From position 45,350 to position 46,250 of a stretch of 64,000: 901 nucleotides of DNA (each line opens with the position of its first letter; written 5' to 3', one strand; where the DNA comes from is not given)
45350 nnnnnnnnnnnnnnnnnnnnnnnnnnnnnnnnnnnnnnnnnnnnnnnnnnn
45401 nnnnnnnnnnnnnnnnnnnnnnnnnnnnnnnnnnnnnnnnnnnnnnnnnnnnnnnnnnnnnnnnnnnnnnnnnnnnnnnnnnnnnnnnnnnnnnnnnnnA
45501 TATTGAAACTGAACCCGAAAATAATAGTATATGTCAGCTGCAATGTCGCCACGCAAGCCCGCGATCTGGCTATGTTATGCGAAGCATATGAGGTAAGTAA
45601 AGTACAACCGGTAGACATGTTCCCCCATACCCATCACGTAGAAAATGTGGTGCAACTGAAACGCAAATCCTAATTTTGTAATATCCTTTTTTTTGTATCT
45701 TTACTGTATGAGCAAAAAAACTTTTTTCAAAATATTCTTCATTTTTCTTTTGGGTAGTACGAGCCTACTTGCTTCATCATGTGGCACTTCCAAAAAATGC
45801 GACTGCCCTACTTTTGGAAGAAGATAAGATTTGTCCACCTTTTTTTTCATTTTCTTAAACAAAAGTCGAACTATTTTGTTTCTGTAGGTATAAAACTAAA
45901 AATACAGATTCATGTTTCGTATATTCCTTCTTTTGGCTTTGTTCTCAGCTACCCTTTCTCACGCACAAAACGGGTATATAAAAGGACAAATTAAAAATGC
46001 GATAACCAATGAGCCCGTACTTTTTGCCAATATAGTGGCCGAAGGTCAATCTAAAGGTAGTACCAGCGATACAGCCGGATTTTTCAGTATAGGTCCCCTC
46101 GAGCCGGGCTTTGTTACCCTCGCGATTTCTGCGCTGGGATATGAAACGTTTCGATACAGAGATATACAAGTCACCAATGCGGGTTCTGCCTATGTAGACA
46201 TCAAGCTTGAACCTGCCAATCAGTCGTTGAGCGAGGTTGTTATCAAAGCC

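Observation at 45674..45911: Unannotated 39-codon Cys-rich lipopeptide ORF immediately upstream of a CarboxypepD_reg TonB-dependent receptor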

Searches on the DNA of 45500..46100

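Call 25: search_rna_families(source=window, start=45500, end=46100, threshold=evalue, max_evalue=10)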
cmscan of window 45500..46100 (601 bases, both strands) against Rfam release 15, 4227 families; matches with E-value up to 10: 5.
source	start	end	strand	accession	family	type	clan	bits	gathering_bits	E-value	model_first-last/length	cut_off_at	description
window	45848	45983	-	RF01584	snoR03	Gene; snRNA; snoRNA; HACA-box;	-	22.7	80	2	1-163/163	no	small nucleolar RNA snoR03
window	45792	45901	-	RF04339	Plastid-psbJ-3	Cis-reg;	CL00152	22.3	61.7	0.26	1-125/125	no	Plastid-psbJ-3 3UTR RNA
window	45681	45716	+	RF03056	RAGATH-35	Gene; sRNA;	-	15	38.9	6.9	1-87/87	no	RAGATH-35 RNA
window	45865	45992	+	RF01658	ceN81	Gene; snRNA; snoRNA; HACA-box;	-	14.8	50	6.9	1-126/126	no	Caenorhabditis snoRNA ceN81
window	45942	45983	-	RF00104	mir-10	Gene; miRNA;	-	12.9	47.5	8.3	1-74/74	no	mir-10 microRNA precursor family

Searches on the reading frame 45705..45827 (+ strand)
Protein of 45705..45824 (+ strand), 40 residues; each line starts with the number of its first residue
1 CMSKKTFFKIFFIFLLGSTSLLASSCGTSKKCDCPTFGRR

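Call 8: search_protein_families(library=ncbifam, proteins=[window:45708-45824:+], max_evalue=1)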
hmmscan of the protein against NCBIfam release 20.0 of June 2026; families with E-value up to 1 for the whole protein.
seq(39 aa): 1 family
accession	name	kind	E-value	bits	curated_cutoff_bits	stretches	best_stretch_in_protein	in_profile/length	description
NF045826.1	lipo_P68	equivalog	0.36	9.2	200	1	3-29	2-28/669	P68 family surface lipoprotein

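Call 9: search_protein_families(library=pfam, proteins=[window:45708-45824:+], max_evalue=1)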
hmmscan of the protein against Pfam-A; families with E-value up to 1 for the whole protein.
seq(39 aa): 0 families

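Call 11: find_homologous_proteins(query=window:45705-45824:+, max_evalue=10)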
Query seq(40 aa): no candidate shares three 5-residue words with the query. No homologue found.

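Call 20: find_encoding_contigs(protein=window:45708-45827:+, flank=3000, max_places=6)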
Protein window:45708-45827:+ (39 aa): no gene with exactly this product is on record in the collection.

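Call 26: search_protein_representatives(protein=window:45708-45824:+)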
Query: 39 residues. Proteins with E-value up to 0.001 (for the whole library): 0; up to 1e-10: 0; up to 1e-30: 0. The best 0 are listed.
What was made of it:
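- An exhaustive phmmer search found no significant hit (call 26), but a 39-residue query has little power there.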

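Call 67: list_cluster_members(proteins=[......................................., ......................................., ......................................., window:45708-45824:+, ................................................, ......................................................, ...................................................])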
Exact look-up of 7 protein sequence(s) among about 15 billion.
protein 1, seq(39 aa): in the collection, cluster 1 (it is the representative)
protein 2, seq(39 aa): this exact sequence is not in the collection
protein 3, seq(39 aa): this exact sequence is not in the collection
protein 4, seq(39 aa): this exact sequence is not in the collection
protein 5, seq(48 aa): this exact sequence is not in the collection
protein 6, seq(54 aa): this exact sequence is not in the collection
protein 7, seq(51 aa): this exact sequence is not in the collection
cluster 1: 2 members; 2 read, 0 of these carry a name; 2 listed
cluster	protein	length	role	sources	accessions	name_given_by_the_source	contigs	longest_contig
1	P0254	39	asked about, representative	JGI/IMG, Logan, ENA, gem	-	-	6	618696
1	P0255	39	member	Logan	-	-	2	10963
